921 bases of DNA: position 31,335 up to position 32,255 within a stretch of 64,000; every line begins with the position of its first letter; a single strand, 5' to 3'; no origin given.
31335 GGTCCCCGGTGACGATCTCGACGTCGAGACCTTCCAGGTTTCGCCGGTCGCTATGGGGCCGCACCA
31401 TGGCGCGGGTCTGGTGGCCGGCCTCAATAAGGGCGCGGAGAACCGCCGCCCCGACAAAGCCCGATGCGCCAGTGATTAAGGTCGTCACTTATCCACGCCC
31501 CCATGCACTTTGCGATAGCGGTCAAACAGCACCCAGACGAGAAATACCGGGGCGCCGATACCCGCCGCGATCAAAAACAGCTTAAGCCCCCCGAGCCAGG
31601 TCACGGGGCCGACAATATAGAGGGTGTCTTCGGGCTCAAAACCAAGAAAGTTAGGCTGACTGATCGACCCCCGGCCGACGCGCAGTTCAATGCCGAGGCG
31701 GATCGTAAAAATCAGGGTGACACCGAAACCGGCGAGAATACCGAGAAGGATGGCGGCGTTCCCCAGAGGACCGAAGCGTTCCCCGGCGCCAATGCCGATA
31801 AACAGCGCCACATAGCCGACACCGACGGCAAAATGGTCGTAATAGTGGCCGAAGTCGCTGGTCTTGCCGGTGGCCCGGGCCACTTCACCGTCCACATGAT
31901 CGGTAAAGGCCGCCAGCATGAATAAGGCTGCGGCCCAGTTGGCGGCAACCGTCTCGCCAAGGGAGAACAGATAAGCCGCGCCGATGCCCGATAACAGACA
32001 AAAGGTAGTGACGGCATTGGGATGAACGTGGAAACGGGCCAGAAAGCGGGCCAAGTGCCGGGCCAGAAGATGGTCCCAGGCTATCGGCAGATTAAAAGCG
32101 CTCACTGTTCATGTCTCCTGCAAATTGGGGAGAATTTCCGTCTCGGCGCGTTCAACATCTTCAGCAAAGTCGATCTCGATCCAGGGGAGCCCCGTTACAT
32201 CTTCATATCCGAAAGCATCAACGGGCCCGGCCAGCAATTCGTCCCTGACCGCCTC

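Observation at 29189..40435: Aminoethylphosphonate synthesis module plus three CDP-alcohol phosphotransferases embedded in the hopanoid cluster: candidate phosphonate-headgroup lipid or hopanoid pathway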

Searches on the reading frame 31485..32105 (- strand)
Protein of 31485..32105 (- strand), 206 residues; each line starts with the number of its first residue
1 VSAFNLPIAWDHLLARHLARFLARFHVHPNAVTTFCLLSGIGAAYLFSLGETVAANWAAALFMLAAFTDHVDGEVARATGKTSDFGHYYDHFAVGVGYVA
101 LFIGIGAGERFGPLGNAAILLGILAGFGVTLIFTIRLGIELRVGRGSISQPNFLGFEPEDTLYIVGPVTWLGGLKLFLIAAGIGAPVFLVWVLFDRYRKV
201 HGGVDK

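Call 3: search_protein_families(library=pfam, proteins=[window:31485-32105:-], max_evalue=0.01)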
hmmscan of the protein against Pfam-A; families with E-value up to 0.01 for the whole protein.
window:31485-32105:- (206 aa): 1 family
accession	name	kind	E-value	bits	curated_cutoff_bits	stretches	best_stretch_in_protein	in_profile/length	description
PF01066.26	CDP-OH_P_transf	-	2.4e-14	54.4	22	1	28-134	3-104/152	CDP-alcohol phosphatidyltransferase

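Call 4: search_protein_families(library=ncbifam, proteins=[window:31485-32105:-], max_evalue=0.001)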
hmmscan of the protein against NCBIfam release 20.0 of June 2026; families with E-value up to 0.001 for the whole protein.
window:31485-32105:- (206 aa): 9 families
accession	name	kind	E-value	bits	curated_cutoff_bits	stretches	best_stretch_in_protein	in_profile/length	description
NF040950.1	archin_ph_syn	equivalog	1.1e-14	54.8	180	1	16-131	13-122/191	archaetidylinositol phosphate synthase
NF045883.1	PIPSynth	equivalog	2.7e-11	43.5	170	1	16-105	12-99/197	phosphatidylinositol phosphate synthase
NF052561.1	PIPSynBT1523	equivalog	3.4e-08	33.5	350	1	18-105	16-110/232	hypothetical protein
NF041135.1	IPPtranDIPPsyn_Thcocales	equivalog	6.3e-08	32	580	1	26-91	249-310/419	bifunctional L-myo-inositol-1-phosphate cytidylyltransferase/CDP-L-myo-inositol myo-inositolphosphotransferase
TIGR00560.1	pgsA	equivalog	5.2e-07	30.3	109.1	1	48-105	26-83/183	CDP-diacylglycerol--glycerol-3-phosphate 3-phosphatidyltransferase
NF053678.1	ClpnSynClsA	equivalog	1.5e-06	28.5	240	1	29-105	6-80/180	cardiolipin synthase ClsA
TIGR00473.1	pssA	equivalog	3.6e-06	27.2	107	1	49-94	20-59/153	CDP-diacylglycerol--serine O-phosphatidyltransferase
NF038086.1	anchor_synt_A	exception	0.00043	20.1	200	1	51-93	28-69/222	protein sorting system archaetidylserine synthase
NF008090.0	PRK10832.1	equivalog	0.00047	20.3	304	1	46-96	23-73/182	CDP-diacylglycerol--glycerol-3-phosphate 3-phosphatidyltransferase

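Call 10: find_homologous_proteins(query=window:31485-32105:-)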
Query window:31485-32105:- (206 aa): 218 proteins with E <= 0.001 among 1256 candidates; the best 120 are listed.
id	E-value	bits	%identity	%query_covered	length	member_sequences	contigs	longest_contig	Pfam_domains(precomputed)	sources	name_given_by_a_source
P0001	3.8e-131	454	100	100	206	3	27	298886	PF01066.27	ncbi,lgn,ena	-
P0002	1.3e-109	383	83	100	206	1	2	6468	PF01066.27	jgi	-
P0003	3.7e-69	251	59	97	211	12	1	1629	PF01066.27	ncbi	-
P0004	9.1e-69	250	61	99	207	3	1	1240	PF01066.27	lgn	-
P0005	3.8e-68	248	62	99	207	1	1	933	PF01066.27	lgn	-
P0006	6.7e-68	247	57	98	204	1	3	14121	PF01066.27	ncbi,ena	-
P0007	1.2e-67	246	62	91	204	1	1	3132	PF01066.27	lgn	-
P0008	2.6e-67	245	56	98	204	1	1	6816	PF01066.27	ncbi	-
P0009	2.7e-67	245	61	91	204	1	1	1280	PF01066.27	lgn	-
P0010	3.0e-67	245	62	91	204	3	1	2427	PF01066.27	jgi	jgi:phosphatidylglycerophosphate synthase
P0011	3.1e-67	245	62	91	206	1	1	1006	PF01066.27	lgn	-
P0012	4.1e-67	244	62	90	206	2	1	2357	PF01066.27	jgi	jgi:phosphatidylglycerophosphate synthase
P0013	6.2e-67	244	56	98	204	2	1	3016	PF01066.27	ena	-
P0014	7.4e-67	243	62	91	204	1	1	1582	PF01066.27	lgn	-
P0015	8.2e-67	243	61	91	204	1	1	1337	PF01066.27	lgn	-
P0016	9.7e-67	243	61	98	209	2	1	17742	PF01066.27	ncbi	-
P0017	1.9e-66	242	62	91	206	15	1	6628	PF01066.27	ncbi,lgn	-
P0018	1.9e-66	242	61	91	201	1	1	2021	PF01066.27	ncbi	-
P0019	2.1e-66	242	63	90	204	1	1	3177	PF01066.27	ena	-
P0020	2.2e-66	242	61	91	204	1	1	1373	PF01066.27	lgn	-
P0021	2.7e-66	242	60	91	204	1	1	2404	PF01066.27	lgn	-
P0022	3.1e-66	241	56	98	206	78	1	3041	PF01066.27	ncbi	-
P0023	4.9e-66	241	59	94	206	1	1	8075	PF01066.27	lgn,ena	-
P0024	5.1e-66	241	61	91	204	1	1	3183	PF01066.27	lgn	-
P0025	7.5e-66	240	61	93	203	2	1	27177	PF01066.27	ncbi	ncbi:MAG: CDP-alcohol phosphatidyltransferase family protein [Alphaproteobacteria bacterium]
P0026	8.3e-66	240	61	90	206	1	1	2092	PF01066.27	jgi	jgi:phosphatidylglycerophosphate synthase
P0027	8.7e-66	240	62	90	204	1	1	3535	PF01066.27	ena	-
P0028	9.9e-66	240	62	90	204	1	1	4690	PF01066.27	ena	-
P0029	1.7e-65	239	62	90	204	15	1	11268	PF01066.27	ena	-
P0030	3.3e-65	238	60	91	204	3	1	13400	PF01066.27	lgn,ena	-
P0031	3.9e-65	238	56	97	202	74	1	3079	PF01066.27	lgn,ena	-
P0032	6.5e-65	237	59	99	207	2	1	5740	PF01066.27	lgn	-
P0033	8.2e-65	237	60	93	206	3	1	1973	PF01066.27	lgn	-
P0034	1.9e-64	236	60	93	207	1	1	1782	PF01066.27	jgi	-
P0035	5.9e-64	234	56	95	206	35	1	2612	PF01066.27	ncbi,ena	-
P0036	6.9e-64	234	57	94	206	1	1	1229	PF01066.27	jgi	-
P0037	8.7e-64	233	54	98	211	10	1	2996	PF01066.27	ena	-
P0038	1.1e-63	233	58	99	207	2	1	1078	PF01066.27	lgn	-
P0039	2.6e-63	232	56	96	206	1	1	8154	PF01066.27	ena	-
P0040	4.7e-62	228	55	93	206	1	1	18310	PF01066.27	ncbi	-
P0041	1.0e-61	227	58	94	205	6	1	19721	PF01066.27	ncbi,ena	-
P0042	2.0e-61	226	58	94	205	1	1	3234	PF01066.27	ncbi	-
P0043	4.1e-61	225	58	90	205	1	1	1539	PF01066.27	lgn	-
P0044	3.2e-60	222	54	91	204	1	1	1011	PF01066.27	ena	-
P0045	6.7e-60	221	52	97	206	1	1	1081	PF01066.27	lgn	-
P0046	2.3e-59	219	53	97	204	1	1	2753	PF01066.27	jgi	jgi:phosphatidylglycerophosphate synthase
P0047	2.8e-59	219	51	97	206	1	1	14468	PF01066.27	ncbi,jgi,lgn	ncbi:MAG TPA: CDP-alcohol phosphatidyltransferase family protein [Alphaproteobacteria bacterium]|jgi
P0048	4.0e-59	218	53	97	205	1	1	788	PF01066.27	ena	-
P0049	1.2e-58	217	54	90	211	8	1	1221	PF01066.27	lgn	-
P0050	1.5e-58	216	56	95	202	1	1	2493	PF01066.27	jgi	jgi:phosphatidylglycerophosphate synthase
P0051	4.4e-58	215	56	90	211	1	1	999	PF01066.27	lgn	-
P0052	7.1e-58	214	52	98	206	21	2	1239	PF01066.27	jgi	jgi:phosphatidylglycerophosphate synthase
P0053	7.3e-58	214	54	94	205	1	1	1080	PF01066.27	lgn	-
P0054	1.3e-57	213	55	92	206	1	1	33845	PF01066.27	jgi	-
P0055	1.7e-57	213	53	94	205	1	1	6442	PF01066.27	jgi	jgi:phosphatidylglycerophosphate synthase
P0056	2.1e-57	213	53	94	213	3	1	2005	PF01066.27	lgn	-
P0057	3.1e-57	212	52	95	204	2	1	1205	PF01066.27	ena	-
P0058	3.7e-57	212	53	95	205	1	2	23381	PF01066.27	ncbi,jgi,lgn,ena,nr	ncbi:MAG: CDP-alcohol phosphatidyltransferase family protein [Alphaproteobacteria bacterium]|nr:CDP-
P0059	4.4e-57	211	54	94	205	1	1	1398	PF01066.27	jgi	jgi:phosphatidylglycerophosphate synthase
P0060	4.8e-57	211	52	98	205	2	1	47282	PF01066.27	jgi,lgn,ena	-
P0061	5.7e-57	211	57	90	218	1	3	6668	PF01066.27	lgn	-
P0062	7.4e-57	211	53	94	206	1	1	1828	PF01066.27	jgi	jgi:phosphatidylglycerophosphate synthase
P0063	7.7e-57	211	52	93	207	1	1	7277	PF01066.27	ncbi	-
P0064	7.8e-57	211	55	90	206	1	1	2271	PF01066.27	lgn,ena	-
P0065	1.0e-56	210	55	94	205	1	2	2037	PF01066.27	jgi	jgi:phosphatidylglycerophosphate synthase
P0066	1.1e-56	210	54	95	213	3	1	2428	PF01066.27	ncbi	-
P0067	1.6e-56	210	52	94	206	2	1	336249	PF01066.27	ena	-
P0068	3.0e-56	209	54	92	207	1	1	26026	PF01066.27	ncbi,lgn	ncbi:MAG: CDP-alcohol phosphatidyltransferase family protein [Sphingomonadales bacterium]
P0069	3.9e-56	208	53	94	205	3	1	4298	PF01066.27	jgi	jgi:phosphatidylglycerophosphate synthase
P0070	4.4e-56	208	61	84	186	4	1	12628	PF01066.27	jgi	jgi:phosphatidylglycerophosphate synthase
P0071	7.1e-56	208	52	95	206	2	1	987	PF01066.27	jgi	jgi:phosphatidylglycerophosphate synthase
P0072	1.1e-55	207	54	96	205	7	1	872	PF01066.27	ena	-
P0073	8.2e-55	204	51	93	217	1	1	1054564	PF01066.27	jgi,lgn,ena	-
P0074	8.7e-55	204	53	98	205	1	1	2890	PF01066.27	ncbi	ncbi:MAG: CDP-alcohol phosphatidyltransferase family protein [Alphaproteobacteria bacterium]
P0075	1.7e-54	203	59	78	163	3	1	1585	PF01066.27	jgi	-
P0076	1.8e-54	203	53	96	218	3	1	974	PF01066.27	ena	-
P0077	1.8e-54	203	56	94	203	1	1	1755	PF01066.27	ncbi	-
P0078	2.3e-54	203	50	93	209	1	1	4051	PF01066.27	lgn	-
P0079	2.7e-54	202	51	93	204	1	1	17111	PF01066.27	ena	-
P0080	2.7e-54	202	57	92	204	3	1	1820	PF01066.27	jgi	jgi:phosphatidylglycerophosphate synthase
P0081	4.4e-54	202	55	93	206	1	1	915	PF01066.27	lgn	-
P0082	4.8e-54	202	54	93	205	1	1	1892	PF01066.27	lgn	-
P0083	4.9e-54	202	51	92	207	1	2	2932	PF01066.27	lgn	-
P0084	9.0e-54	201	54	93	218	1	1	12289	PF01066.27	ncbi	-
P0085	1.2e-53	200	52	97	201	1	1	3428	PF01066.27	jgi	-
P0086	1.2e-53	200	53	95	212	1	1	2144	PF01066.27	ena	-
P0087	1.4e-53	200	54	93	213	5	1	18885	PF01066.27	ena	-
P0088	3.0e-53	199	50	95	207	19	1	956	PF01066.27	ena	-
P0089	8.6e-53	197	50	93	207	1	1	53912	PF01066.27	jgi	-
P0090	1.2e-52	197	52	98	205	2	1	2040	PF01066.27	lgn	-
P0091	1.4e-52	197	52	94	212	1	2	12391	PF01066.27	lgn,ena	-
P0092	2.7e-52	196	49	95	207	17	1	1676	PF01066.27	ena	-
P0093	3.0e-52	196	50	93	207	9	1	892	PF01066.27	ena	-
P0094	3.7e-52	195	52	92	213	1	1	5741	PF01066.27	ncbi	-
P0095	3.8e-52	195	56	90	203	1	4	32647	PF01066.27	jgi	jgi:phosphatidylglycerophosphate synthase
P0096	4.9e-52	195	53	93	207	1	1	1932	PF01066.27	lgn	-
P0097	8.0e-52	194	52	94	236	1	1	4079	PF01066.27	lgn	-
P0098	8.5e-52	194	54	96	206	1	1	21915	PF01066.27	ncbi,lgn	ncbi:MAG: CDP-alcohol phosphatidyltransferase family protein [Kiloniellales bacterium]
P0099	1.1e-51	194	56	92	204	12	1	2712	PF01066.27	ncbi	-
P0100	1.2e-51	194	49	95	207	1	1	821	PF01066.27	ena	-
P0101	1.4e-51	193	49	95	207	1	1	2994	PF01066.27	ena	-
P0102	2.1e-51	193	49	95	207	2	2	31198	PF01066.27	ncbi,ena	-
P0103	3.5e-51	192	49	95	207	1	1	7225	PF01066.27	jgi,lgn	-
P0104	6.1e-51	191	49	93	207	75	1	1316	PF01066.27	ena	-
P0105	9.2e-51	191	49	95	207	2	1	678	PF01066.27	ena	-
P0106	1.3e-50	190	54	90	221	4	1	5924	PF01066.27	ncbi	-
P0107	2.1e-50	190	50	92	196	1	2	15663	PF01066.27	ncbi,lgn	-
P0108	3.0e-50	189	47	95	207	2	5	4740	PF01066.27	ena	-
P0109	5.0e-50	188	50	89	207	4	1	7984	PF01066.27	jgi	jgi:phosphatidylglycerophosphate synthase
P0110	8.9e-50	188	50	89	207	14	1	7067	PF01066.27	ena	-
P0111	2.1e-49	186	54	89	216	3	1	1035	PF01066.27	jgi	jgi:phosphatidylglycerophosphate synthase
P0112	2.4e-49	186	53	93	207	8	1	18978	PF01066.27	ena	-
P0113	2.5e-49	186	52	90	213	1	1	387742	PF01066.27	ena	-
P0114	4.8e-49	185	48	95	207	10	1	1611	PF01066.27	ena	-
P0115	6.9e-49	185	48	95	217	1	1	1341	PF01066.27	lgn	-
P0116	2.0e-48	183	52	93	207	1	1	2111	PF01066.27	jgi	-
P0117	4.6e-48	182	47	94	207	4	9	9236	PF01066.27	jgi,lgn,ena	jgi:phosphatidylglycerophosphate synthase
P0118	4.9e-48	182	57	73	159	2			PF01066.27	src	-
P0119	6.8e-48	181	52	90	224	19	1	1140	PF01066.27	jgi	jgi:archaetidylinositol phosphate synthase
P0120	7.3e-48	181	53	90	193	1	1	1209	PF01066.27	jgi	jgi:archaetidylinositol phosphate synthase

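Call 11: find_encoding_contigs(protein=P0001, flank=10000, max_places=3)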
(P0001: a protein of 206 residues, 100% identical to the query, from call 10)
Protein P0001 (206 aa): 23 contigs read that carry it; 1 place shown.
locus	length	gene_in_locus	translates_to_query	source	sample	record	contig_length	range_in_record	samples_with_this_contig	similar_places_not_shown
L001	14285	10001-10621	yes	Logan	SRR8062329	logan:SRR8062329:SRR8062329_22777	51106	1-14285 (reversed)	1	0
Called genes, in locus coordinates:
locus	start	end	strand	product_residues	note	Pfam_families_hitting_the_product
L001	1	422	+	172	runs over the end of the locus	-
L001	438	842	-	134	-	-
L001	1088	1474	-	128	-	PF01152:Bac_globin (weak)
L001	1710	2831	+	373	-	PF00266:Aminotran_5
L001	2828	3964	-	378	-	PF02776:TPP_enzyme_N, PF02775:TPP_enzyme_C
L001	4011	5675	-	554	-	PF13714:PEP_mutase, PF12804:NTP_transf_3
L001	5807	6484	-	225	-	PF05494:MlaC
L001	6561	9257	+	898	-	PF03176:MMPL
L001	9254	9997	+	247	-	PF00483:NTP_transferase (weak), PF12804:NTP_transf_3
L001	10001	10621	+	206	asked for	PF01066:CDP-OH_P_transf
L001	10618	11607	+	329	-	PF01073:3Beta_HSD, PF01370:Epimerase, PF02719:Polysacc_synt_2, PF04321:RmlD_sub_bind (weak), PF05368:NmrA, PF07993:NAD_binding_4, PF13460:NAD_binding_10, PF16363:GDP_Man_Dehyd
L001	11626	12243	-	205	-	PF01066:CDP-OH_P_transf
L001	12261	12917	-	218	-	PF01066:CDP-OH_P_transf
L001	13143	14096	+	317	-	PF02401:LYTB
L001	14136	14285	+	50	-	?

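Call 12: find_encoding_contigs(protein=P0073, flank=10000, max_places=2)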
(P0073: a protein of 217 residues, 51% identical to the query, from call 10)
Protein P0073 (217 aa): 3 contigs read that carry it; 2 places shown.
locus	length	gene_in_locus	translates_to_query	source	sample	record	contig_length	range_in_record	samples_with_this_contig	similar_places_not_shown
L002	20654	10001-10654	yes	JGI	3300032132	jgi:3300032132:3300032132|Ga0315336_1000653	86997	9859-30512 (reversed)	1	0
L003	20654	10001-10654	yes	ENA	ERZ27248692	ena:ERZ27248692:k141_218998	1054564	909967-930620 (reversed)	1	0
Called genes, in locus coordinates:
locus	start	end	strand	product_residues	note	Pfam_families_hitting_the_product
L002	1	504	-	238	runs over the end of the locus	PF12796:Ank_2, PF13857:Ank_5 (faint), PF13606:Ank_3 (faint), PF13637:Ank_4, PF00023:Ank (weak), PF12796:Ank_2, PF13637:Ank_4 (weak)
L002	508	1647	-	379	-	PF02776:TPP_enzyme_N, PF02775:TPP_enzyme_C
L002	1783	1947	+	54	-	-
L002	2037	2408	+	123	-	-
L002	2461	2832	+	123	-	PF02627:CMD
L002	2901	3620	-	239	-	-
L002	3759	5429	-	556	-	PF13714:PEP_mutase, PF12804:NTP_transf_3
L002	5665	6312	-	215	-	PF05494:MlaC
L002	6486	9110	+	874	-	PF03176:MMPL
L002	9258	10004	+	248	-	PF00483:NTP_transferase (weak), PF12804:NTP_transf_3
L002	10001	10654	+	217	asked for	PF01066:CDP-OH_P_transf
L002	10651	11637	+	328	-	PF01073:3Beta_HSD, PF01370:Epimerase, PF02719:Polysacc_synt_2, PF04321:RmlD_sub_bind, PF05368:NmrA, PF07993:NAD_binding_4, PF13460:NAD_binding_10, PF16363:GDP_Man_Dehyd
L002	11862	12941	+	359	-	PF00487:FA_desaturase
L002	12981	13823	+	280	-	PF01066:CDP-OH_P_transf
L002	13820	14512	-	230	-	-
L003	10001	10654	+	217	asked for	PF01066:CDP-OH_P_transf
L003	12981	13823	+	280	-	PF01066:CDP-OH_P_transf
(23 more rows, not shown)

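Call 17: find_related_loci(query=A2, collection=genome_contigs, flank=10000)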
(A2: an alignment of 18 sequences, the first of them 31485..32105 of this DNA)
Query A2 (206 aa) in genome_contigs; peptide patterns used: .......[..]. (x = any residue, [..] = any of these).
104 stretches matched a pattern; 95 encode a relative of the query (tblastn E <= 1e-3); the best 80 are kept; 79 distinct loci.
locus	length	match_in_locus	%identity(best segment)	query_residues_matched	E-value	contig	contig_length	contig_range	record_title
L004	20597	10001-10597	59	1-199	3e-72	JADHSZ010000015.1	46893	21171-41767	MAG: Alphaproteobacteria bacterium isolate BS150m-G7 BS-150m-C579, whole genome shotgun sequence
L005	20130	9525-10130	58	1-202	2e-71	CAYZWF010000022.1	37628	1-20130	MAG TPA_asm: uncultured Rhodospirillaceae bacterium isolate SRP200020_co2_207 genome assembly, contig: NODE_1233_length_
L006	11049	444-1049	56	1-202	2e-71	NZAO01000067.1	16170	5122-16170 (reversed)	MAG: Rhodospirillaceae bacterium isolate ARS27 69648, whole genome shotgun sequence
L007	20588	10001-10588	61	5-200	4e-71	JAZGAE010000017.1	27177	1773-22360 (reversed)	MAG: Alphaproteobacteria bacterium isolate SCS1bin.19 SCS1bin.19_17, whole genome shotgun sequence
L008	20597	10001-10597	56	1-199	3e-69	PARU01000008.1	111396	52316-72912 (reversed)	MAG: Rickettsiales bacterium isolate SAT201 145388, whole genome shotgun sequence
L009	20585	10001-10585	56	8-202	6e-67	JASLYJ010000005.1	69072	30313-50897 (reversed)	MAG: Alphaproteobacteria bacterium isolate ETNP2_MAG_43 NODE_5_length_69072_cov_5.838669, whole genome shotgun sequence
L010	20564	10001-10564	62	8-195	4e-67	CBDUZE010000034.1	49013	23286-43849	MAG TPA_asm: uncultured Alphaproteobacteria bacterium isolate SRR22302348_concoct_16 genome assembly, contig: ERZ2507359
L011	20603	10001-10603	51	6-206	1e-60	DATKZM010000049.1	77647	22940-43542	MAG TPA_asm: Alphaproteobacteria bacterium isolate SMAG_U14245 k141_88992, whole genome shotgun sequence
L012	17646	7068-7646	58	8-200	2e-60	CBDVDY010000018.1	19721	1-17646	MAG TPA_asm: uncultured Alphaproteobacteria bacterium isolate SRR22302348_concoct_13 genome assembly, contig: ERZ2507359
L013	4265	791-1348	54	10-195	4e-58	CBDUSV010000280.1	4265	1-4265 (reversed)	MAG TPA_asm: uncultured bacterium isolate SRR22302374_concoct_103 genome assembly, contig: ERZ26661914.21479, whole geno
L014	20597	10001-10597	52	6-206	1e-56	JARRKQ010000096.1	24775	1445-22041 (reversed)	MAG: Alphaproteobacteria bacterium isolate Spart_050_MAG scaffold_1423, whole genome shotgun sequence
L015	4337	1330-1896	52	10-199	2e-56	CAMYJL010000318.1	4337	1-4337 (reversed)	MAG: uncultured Nitrospinae bacterium isolate FO_M_Nitrospinota_01 genome assembly, contig: scaffold_19468, whole genome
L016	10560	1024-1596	52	8-199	2e-55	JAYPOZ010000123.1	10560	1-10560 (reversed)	MAG: Rickettsiales bacterium isolate 139572_S173_metabat_bins_sens.tsv.117_sub NODE_4977_length_10560_cov_6.893670, whol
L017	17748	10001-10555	62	10-194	4e-54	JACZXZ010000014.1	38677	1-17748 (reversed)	MAG: Proteobacteria bacterium isolate B25D1T2 B25D1T2_NODE197, whole genome shotgun sequence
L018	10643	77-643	54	10-198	3e-54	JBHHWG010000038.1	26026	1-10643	MAG: Sphingomonadales bacterium isolate S.3.sp1_bin.13 NODE_189_length_26026_cov_6.170344, whole genome shotgun sequence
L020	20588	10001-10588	49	9-203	4e-53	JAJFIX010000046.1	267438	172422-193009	MAG: Alphaproteobacteria bacterium isolate OFTM101 OFTM101_45, whole genome shotgun sequence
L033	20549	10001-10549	50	10-192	8e-50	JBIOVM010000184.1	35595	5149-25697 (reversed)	MAG: Candidatus Rokuibacteriota bacterium isolate MAG108 k127_632143, whole genome shotgun sequence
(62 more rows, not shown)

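Call 40: search_protein_families(library=pfam, proteins=[L033:5737-6804:+, L033:7348-8775:+, L033:8799-9995:+, L033:10720-11463:+, L033:11480-12196:+, L033:12308-12799:+, L033:12796-13194:+, L033:13261-14481:+, L033:14506-15369:+, L033:15495-16094:+], max_evalue=0.001)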
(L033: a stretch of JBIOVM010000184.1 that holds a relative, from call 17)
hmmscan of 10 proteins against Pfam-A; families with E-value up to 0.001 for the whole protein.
L033:5737-6804:+ (355 aa): 1 family
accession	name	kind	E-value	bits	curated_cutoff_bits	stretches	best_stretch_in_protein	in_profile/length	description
PF00795.27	CN_hydrolase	-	6.1e-29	101.6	23.2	1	21-272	12-238/256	Carbon-nitrogen hydrolase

L033:7348-8775:+ (475 aa): 3 families
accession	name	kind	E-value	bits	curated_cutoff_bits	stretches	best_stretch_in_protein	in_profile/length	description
PF00390.24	malic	-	1.8e-29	103.3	23.1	1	96-226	4-182/182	Malic enzyme, N-terminal domain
PF03949.21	Malic_M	-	2.3e-25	89.8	23.5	1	240-460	3-257/258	Malic enzyme, NAD binding domain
PF13291.12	ACT_4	-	7.8e-07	30.1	27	1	7-78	3-75/80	ACT domain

L033:8799-9995:+ (398 aa): 4 families
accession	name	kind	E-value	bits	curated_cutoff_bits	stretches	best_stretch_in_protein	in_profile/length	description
PF00155.27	Aminotran_1_2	-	5.3e-62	210.5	19.7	1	36-382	2-361/361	Aminotransferase class I and II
PF01041.23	DegT_DnrJ_EryC1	-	1.3e-06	28.3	19.8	1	98-208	43-146/360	DegT/DnrJ/EryC1/StrS aminotransferase family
PF01053.26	Cys_Met_Meta_PP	-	0.00015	20.9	27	1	98-208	71-174/381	Cys/Met metabolism PLP-dependent enzyme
PF00266.25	Aminotran_5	-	0.00036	20.1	21.5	1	93-207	59-175/371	Aminotransferase class-V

L033:10720-11463:+ (247 aa): 2 families
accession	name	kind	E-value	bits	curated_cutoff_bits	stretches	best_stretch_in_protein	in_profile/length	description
PF10110.14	GPDPase_memb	-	0.00011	21.5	29.6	1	139-230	165-253/321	Membrane domain of glycerophosphoryl diester phosphodiesterase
PF06790.16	UPF0259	-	0.00059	20.1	31.4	1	135-241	139-246/248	Uncharacterised protein family (UPF0259)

L033:11480-12196:+ (238 aa): 3 families
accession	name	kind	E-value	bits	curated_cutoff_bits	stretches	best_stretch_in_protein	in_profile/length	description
PF00730.31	HhH-GPD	-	1.9e-22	80.1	26.2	1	40-174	1-107/108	HhH-GPD superfamily base excision DNA repair protein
PF00633.29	HHH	-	1.7e-08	34.3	24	1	105-132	1-28/30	Helix-hairpin-helix motif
PF21176.3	RecR_HhH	-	0.00092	19.4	27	0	115-128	6-19/45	RecR, helix-hairpin-helix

L033:12308-12799:+ (163 aa): 1 family
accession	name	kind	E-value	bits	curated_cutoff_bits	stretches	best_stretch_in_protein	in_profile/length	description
PF00572.24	Ribosomal_L13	-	1.2e-48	164.6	23.8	1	29-147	1-119/119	Ribosomal protein L13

L033:12796-13194:+ (132 aa): 1 family
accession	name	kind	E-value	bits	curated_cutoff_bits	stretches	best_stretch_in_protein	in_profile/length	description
PF00380.25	Ribosomal_S9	-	2.8e-53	180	22.5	1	12-132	1-121/121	Ribosomal protein S9/S16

L033:13261-14481:+ (406 aa): 1 family
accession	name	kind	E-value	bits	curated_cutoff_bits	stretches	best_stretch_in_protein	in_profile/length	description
PF01960.23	ArgJ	-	7.2e-142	473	32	1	22-402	2-372/377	ArgJ family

L033:14506-15369:+ (287 aa): 1 family
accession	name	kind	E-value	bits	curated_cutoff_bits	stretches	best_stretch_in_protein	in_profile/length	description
PF00318.25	Ribosomal_S2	-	2.6e-99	331.3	26.1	1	33-248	1-216/216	Ribosomal protein S2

L033:15495-16094:+ (199 aa): 2 families
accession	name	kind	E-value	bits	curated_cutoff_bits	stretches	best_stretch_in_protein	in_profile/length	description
PF00889.24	EF_TS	-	9e-39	133.6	27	1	52-199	72-204/204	Elongation factor TS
PF25025.1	EF-Ts_N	-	6.2e-05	23.3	33.2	1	5-43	14-53/60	Elongation factor Ts, mitochondrial, N-terminal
